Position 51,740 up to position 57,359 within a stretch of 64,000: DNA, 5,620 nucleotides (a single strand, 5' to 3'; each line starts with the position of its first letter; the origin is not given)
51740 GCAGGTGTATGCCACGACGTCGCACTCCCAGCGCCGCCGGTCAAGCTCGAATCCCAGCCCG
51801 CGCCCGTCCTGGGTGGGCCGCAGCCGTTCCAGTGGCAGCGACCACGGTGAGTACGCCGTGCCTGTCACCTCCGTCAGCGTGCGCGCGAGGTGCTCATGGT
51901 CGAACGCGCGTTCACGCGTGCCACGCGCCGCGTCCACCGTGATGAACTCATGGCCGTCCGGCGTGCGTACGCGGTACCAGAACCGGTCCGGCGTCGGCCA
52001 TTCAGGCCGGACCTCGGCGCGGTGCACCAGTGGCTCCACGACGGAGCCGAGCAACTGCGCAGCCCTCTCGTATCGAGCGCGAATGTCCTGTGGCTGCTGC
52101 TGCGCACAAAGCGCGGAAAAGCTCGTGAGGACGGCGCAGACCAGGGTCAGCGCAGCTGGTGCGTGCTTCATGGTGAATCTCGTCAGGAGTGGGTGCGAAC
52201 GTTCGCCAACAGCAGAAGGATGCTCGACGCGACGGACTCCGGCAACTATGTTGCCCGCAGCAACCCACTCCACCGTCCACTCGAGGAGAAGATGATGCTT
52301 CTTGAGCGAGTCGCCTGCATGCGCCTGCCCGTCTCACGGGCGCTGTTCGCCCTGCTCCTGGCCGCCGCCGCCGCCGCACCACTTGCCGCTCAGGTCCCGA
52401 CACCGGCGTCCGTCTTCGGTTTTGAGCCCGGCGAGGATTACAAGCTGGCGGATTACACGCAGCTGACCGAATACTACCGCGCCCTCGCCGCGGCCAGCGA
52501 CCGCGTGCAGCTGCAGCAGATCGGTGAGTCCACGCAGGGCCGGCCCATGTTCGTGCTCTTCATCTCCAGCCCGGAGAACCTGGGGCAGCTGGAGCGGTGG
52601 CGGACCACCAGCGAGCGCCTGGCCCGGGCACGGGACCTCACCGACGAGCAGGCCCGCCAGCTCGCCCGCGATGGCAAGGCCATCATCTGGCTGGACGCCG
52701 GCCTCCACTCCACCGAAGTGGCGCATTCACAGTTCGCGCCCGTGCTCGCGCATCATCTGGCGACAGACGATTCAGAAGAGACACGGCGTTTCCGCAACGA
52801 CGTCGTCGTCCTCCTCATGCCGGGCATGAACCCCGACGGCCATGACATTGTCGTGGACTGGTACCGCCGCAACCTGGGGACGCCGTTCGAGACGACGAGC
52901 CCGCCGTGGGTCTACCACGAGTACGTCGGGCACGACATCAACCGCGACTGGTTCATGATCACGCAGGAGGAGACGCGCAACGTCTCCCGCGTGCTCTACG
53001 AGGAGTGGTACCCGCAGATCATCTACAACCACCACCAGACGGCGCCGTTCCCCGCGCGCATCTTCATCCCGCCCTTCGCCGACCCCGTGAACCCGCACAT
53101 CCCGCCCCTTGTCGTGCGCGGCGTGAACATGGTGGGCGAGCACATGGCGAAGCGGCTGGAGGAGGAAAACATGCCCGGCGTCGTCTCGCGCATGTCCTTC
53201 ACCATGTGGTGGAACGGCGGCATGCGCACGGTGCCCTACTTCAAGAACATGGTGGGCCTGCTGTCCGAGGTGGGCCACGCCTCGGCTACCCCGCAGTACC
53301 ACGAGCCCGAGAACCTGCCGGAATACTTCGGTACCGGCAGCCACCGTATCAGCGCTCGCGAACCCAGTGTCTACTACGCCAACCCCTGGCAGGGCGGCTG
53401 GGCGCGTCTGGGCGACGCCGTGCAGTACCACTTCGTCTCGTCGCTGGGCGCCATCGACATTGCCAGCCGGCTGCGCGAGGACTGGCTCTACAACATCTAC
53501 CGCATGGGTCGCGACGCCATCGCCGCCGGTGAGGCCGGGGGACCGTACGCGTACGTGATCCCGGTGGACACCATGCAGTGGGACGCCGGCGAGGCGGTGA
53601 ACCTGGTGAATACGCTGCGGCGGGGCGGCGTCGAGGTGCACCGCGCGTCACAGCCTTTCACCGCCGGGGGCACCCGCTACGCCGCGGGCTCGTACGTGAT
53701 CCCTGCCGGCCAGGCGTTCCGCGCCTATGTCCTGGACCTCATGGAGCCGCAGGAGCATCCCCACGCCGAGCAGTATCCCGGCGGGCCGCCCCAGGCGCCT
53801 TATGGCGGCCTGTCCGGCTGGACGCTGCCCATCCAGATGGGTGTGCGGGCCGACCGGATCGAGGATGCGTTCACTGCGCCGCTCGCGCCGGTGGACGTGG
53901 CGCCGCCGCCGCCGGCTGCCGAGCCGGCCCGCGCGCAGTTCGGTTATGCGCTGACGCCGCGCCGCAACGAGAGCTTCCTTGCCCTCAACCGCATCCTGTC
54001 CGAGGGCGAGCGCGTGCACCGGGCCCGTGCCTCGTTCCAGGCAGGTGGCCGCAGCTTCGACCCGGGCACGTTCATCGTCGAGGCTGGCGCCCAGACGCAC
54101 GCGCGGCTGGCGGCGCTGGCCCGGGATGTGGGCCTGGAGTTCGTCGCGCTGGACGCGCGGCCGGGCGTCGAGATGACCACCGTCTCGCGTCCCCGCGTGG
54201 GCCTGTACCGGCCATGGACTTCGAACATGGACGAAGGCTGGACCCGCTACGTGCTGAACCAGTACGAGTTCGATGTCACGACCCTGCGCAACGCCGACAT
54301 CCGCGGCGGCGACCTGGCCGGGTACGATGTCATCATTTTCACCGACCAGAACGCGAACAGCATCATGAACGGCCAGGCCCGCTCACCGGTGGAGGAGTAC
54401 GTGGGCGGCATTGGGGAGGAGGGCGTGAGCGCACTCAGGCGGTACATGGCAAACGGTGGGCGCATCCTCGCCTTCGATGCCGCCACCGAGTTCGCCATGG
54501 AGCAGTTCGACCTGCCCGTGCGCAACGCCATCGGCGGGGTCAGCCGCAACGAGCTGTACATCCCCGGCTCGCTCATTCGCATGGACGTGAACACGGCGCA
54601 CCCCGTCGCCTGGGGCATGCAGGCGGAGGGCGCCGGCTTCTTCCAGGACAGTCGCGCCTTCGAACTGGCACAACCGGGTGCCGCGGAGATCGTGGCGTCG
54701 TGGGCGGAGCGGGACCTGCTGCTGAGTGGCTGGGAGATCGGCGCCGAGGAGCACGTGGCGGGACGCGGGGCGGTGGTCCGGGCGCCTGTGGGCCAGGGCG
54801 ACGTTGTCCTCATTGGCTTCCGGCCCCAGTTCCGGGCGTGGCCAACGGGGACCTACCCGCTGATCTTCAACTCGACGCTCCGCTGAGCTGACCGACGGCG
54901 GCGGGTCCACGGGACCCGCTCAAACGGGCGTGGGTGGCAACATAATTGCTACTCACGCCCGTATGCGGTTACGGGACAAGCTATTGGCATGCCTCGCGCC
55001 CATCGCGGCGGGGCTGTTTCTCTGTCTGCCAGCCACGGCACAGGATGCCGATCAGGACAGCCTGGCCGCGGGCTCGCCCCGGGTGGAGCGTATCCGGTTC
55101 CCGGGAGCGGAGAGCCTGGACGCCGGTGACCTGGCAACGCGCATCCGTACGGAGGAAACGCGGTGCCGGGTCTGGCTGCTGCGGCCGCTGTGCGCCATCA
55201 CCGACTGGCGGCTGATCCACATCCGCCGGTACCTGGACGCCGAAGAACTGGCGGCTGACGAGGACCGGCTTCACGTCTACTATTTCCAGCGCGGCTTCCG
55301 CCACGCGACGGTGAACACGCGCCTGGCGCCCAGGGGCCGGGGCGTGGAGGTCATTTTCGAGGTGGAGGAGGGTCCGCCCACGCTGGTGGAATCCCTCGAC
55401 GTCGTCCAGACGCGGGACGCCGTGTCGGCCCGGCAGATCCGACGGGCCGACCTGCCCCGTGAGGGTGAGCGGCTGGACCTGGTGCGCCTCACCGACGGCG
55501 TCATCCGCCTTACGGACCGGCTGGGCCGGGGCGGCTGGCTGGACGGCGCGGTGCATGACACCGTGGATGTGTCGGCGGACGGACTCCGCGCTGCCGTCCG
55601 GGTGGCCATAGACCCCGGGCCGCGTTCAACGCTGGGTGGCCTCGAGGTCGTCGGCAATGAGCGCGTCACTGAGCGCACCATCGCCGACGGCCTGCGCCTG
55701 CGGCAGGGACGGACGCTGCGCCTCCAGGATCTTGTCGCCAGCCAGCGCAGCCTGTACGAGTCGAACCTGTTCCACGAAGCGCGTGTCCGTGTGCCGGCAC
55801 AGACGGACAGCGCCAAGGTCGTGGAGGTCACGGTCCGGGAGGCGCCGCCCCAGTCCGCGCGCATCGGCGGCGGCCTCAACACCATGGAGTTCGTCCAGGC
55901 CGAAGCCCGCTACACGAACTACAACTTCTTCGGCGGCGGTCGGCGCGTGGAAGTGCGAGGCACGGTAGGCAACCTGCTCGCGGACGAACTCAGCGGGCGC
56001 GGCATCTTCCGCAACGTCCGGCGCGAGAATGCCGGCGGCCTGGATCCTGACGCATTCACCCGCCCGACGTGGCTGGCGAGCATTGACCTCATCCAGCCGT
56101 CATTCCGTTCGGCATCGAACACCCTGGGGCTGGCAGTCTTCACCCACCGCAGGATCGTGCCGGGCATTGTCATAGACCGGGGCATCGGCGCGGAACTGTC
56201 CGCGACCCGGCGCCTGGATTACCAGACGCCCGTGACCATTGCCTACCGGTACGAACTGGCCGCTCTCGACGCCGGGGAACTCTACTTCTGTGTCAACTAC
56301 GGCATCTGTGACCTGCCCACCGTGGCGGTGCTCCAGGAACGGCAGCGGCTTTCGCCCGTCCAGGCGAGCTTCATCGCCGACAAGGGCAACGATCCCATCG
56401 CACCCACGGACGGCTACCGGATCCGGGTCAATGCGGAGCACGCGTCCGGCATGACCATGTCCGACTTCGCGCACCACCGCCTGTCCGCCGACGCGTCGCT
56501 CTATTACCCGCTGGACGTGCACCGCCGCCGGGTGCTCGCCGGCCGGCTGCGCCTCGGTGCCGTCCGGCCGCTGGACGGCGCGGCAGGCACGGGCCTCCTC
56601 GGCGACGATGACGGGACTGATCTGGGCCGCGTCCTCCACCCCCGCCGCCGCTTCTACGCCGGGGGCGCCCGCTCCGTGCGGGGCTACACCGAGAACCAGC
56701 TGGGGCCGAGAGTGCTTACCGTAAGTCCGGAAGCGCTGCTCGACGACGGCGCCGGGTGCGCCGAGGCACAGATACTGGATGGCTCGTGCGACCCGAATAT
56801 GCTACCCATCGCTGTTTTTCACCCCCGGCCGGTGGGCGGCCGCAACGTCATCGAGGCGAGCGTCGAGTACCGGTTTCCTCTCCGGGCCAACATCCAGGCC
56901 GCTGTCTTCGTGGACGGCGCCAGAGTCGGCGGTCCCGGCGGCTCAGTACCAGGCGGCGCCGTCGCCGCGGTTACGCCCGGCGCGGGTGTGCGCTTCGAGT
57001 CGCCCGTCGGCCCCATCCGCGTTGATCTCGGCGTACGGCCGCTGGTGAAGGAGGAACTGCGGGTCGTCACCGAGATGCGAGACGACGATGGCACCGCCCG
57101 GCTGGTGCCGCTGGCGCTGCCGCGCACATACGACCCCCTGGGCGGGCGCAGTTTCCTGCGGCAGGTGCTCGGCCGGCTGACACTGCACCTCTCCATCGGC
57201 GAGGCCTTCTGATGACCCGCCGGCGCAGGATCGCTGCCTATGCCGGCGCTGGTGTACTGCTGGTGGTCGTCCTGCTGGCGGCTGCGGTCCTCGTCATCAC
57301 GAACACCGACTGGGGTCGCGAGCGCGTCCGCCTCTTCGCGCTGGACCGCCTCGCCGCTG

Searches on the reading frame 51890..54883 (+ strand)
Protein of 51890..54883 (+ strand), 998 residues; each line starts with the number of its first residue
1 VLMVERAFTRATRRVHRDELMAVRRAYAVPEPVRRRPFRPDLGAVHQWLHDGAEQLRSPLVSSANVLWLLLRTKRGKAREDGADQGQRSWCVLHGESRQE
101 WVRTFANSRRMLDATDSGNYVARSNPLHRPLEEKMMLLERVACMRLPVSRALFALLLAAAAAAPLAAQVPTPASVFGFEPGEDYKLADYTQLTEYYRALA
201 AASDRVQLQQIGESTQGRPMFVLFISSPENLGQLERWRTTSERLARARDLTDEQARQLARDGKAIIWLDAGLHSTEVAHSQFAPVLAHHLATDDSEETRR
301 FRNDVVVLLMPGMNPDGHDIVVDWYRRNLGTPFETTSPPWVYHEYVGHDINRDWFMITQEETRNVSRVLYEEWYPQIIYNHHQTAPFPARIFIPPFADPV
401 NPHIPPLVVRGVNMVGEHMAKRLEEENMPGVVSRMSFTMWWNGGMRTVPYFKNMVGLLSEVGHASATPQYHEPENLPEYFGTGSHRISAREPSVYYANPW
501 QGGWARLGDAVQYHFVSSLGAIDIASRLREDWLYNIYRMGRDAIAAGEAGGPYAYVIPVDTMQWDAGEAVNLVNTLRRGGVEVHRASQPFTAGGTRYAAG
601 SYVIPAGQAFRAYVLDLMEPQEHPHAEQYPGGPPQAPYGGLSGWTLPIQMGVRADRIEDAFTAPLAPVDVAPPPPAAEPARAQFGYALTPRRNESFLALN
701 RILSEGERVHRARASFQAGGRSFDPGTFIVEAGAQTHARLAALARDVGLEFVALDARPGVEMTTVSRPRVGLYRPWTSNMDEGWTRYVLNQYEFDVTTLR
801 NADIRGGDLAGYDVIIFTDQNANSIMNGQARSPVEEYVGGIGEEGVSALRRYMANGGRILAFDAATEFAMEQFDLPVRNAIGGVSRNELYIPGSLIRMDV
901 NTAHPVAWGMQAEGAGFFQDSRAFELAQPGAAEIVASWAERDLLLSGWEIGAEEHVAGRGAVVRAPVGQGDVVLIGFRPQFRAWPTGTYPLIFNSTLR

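Call 61: search_protein_families(library=pfam, proteins=[window:51890-54883:+], max_evalue=0.0001)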
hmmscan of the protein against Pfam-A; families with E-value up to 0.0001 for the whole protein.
window:51890-54883:+ (998 aa): 1 family
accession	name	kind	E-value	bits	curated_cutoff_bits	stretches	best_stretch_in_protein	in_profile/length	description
PF00246.29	Peptidase_M14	-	4.8e-21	76.1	21.6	1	194-358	3-137/286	Zinc carboxypeptidase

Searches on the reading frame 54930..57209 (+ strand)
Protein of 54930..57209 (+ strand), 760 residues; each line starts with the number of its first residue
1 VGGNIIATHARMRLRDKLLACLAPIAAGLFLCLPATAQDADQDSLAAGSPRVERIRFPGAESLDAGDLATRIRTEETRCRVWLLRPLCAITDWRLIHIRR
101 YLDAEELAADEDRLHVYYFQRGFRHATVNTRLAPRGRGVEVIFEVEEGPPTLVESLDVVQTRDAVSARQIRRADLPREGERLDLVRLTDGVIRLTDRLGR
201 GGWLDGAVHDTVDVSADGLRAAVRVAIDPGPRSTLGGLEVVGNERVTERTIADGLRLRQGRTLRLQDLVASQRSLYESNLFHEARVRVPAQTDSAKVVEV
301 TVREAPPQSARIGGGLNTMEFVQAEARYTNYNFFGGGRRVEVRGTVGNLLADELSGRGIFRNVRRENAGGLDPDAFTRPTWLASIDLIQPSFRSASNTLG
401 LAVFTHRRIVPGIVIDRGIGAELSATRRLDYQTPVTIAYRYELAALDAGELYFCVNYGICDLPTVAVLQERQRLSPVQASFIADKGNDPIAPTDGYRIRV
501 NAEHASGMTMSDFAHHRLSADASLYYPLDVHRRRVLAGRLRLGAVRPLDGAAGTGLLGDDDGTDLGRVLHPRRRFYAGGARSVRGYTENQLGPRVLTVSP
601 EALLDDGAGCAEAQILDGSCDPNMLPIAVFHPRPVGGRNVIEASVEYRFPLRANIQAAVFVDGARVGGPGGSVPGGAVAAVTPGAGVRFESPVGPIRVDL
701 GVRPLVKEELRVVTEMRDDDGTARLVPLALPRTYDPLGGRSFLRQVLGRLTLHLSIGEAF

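Call 61: search_protein_families(library=pfam, proteins=[window:54930-57209:+], max_evalue=0.0001)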
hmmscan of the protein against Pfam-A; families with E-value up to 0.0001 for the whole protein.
window:54930-57209:+ (760 aa): 2 families
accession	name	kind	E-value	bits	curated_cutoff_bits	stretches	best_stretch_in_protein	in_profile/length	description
PF01103.29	Omp85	-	1.5e-37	130.3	24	1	332-707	1-308/325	Omp85 superfamily domain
PF07244.20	POTRA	-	8.1e-15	55.7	21.3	1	50-148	1-79/79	Surface antigen variable number repeat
